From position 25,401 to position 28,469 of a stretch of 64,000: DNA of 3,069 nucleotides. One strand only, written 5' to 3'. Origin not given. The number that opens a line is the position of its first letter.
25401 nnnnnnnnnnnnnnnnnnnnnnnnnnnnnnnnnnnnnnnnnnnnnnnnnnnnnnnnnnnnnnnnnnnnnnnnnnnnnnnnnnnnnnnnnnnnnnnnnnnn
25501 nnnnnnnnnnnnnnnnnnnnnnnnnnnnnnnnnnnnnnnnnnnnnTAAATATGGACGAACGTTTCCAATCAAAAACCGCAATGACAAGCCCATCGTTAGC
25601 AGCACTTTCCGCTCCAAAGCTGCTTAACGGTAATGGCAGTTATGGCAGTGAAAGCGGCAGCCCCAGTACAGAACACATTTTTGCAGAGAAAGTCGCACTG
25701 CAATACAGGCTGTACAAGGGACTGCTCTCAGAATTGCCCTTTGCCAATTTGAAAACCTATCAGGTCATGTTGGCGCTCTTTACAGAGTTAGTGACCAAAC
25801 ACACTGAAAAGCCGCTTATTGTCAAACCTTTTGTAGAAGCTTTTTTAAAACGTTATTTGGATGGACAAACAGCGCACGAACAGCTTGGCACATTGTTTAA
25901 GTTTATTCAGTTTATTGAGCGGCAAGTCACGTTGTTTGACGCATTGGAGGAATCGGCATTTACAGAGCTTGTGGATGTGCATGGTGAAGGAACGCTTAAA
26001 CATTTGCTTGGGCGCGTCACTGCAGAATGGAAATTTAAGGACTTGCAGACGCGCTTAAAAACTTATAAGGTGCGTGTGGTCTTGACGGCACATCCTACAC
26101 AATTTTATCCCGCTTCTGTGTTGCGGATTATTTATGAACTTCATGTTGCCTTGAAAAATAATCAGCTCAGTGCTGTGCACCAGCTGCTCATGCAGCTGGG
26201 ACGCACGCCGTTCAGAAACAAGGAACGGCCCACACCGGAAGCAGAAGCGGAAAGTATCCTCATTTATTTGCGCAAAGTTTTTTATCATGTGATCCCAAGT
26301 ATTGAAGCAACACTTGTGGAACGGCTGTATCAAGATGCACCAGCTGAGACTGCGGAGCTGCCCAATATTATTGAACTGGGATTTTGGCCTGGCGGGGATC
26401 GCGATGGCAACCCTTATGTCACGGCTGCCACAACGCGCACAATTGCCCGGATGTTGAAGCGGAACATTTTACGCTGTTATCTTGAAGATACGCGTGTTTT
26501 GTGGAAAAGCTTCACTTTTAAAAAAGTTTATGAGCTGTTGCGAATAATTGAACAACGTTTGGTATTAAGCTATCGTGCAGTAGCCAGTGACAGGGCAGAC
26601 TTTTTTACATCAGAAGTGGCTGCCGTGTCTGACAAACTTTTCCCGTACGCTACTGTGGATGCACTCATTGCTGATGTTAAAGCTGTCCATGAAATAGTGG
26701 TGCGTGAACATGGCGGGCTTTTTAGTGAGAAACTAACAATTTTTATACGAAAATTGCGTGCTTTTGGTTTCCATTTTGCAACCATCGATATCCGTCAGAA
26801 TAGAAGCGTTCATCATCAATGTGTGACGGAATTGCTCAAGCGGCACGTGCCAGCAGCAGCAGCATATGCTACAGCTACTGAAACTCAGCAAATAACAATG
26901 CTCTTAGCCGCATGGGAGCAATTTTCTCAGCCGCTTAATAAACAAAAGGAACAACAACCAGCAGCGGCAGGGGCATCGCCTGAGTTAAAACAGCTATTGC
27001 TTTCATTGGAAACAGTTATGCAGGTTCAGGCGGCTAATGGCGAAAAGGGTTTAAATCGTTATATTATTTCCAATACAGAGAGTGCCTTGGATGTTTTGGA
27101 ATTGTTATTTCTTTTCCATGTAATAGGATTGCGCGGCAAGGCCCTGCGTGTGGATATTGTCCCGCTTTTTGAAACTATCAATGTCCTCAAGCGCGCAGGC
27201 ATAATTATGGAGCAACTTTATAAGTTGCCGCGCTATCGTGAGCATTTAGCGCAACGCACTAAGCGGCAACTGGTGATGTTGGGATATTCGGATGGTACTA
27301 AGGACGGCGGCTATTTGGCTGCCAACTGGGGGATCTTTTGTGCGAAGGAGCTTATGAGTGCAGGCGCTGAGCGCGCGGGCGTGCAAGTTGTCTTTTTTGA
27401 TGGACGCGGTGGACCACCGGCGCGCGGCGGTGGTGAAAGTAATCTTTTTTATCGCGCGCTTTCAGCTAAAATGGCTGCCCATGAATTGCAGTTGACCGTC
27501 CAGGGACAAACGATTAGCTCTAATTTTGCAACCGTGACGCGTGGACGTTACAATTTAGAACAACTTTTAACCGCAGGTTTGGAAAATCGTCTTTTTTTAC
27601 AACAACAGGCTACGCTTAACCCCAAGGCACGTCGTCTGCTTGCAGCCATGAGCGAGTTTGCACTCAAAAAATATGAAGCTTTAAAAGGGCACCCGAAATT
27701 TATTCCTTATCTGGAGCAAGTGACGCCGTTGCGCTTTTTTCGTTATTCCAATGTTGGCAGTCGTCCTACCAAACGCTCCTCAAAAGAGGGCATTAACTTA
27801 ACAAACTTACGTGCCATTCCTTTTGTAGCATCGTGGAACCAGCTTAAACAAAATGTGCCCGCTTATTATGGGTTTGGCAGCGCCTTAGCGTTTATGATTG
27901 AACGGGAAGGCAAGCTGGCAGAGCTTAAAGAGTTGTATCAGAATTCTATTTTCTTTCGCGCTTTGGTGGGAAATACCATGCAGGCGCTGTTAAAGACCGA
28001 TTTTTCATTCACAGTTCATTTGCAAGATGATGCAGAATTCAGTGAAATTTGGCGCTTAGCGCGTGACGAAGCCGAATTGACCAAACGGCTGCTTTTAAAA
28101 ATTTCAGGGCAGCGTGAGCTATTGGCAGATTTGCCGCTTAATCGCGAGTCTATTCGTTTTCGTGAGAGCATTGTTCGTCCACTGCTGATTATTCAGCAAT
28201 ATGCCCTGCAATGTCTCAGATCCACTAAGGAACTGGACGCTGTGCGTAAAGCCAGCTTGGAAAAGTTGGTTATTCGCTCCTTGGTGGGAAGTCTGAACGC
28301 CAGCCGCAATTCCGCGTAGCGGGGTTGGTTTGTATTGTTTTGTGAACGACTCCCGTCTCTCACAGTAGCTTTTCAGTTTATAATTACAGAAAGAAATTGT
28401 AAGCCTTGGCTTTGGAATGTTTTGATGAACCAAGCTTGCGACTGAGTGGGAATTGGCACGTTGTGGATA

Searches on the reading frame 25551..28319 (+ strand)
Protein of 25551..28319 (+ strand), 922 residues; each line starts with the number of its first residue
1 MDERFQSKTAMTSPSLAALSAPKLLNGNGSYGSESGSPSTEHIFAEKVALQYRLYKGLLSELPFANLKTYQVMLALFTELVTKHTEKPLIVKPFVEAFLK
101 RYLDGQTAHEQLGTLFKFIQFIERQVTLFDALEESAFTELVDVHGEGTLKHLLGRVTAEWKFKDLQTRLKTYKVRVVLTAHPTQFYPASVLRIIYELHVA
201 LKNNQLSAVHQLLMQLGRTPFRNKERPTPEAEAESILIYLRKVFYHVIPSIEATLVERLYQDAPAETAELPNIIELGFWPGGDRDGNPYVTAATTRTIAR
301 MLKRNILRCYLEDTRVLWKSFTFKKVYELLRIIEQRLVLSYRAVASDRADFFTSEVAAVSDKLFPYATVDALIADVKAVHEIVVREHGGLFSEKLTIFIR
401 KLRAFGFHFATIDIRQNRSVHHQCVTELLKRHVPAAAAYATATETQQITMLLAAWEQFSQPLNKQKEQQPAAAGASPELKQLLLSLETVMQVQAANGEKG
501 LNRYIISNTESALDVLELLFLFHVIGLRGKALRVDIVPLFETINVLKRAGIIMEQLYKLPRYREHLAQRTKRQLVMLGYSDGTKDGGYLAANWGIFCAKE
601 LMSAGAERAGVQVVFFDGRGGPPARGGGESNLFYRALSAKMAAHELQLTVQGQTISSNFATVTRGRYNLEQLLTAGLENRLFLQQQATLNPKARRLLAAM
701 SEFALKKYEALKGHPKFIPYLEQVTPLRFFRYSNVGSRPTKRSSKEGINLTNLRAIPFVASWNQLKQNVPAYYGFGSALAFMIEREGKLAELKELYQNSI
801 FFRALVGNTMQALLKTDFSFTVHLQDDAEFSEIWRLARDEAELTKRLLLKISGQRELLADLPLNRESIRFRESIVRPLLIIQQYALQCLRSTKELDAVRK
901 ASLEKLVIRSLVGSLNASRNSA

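Call 9: search_protein_families(library=pfam, proteins=[window:25551-28319:+], max_evalue=0.01)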
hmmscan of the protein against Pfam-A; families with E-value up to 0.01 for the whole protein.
window:25551-28319:+ (922 aa): 2 families
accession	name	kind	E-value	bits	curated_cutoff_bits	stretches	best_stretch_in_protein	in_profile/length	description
PF00311.23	PEPcase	-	1.3e-145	487.1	22.4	2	355-909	356-906/919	Phosphoenolpyruvate carboxylase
PF14010.12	PEPcase_2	-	0.00078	18.5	25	1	532-853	172-472/493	Phosphoenolpyruvate carboxylase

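Call 10: find_encoding_contigs(protein=window:25551-28319:+, flank=6000, max_places=10)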
Protein window:25551-28319:+ (922 aa): no gene with exactly this product is on record in the collection.

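Call 11: find_related_loci(query=window:25551-28319:+, collection=genome_contigs, flank=10000)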
Query window:25551-28319:+ (922 aa) in genome_contigs; peptide patterns used: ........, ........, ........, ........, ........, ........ (x = any residue, [..] = any of these).
109 stretches matched a pattern; 9 encode a relative of the query (tblastn E <= 1e-3); 9 distinct loci.
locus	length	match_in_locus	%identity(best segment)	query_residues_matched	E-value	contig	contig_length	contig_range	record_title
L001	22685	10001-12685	44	33-922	0e+0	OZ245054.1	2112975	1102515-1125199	MAG: Spirochaetota bacterium isolate 0a1bf947-7140-4121-940b-caa5add038ca genome assembly, chromosome: 1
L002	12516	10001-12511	42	42-921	0e+0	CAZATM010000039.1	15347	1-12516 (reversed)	MAG TPA_asm: uncultured Neisseria sp. isolate SRP135725_co2_481 genome assembly, contig: k141_3327008, whole genome shot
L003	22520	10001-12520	40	44-921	0e+0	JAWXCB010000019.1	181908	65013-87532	MAG: Chitinophagales bacterium isolate MP9P1.11 k99_237673, whole genome shotgun sequence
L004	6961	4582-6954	40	41-868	0e+0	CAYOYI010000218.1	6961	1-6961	MAG TPA_asm: uncultured Chitinophagaceae bacterium isolate SRP237561_co1_268 genome assembly, contig: NODE_22545_length_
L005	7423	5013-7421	39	44-874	0e+0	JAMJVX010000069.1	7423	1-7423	MAG: Flavobacteriaceae bacterium isolate AqS4 k99_26983, whole genome shotgun sequence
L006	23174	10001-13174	66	35-922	0e+0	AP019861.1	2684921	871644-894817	Spirochaetes bacterium COTS27 DNA, nearly complete genome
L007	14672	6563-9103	39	40-921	0e+0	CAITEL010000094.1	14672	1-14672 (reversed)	MAG: uncultured Neisseriaceae bacterium isolate Umea_bin-01906 genome assembly, contig: bin-01906:094/422, whole genome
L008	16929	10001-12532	40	43-922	0e+0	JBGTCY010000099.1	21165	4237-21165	MAG: Chitinophagales bacterium isolate JTS-RE130 k141_9552366, whole genome shotgun sequence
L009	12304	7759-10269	42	42-921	0e+0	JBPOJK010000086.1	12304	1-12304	MAG: Pseudomonadota bacterium isolate MAG_2224 c_000000614988, whole genome shotgun sequence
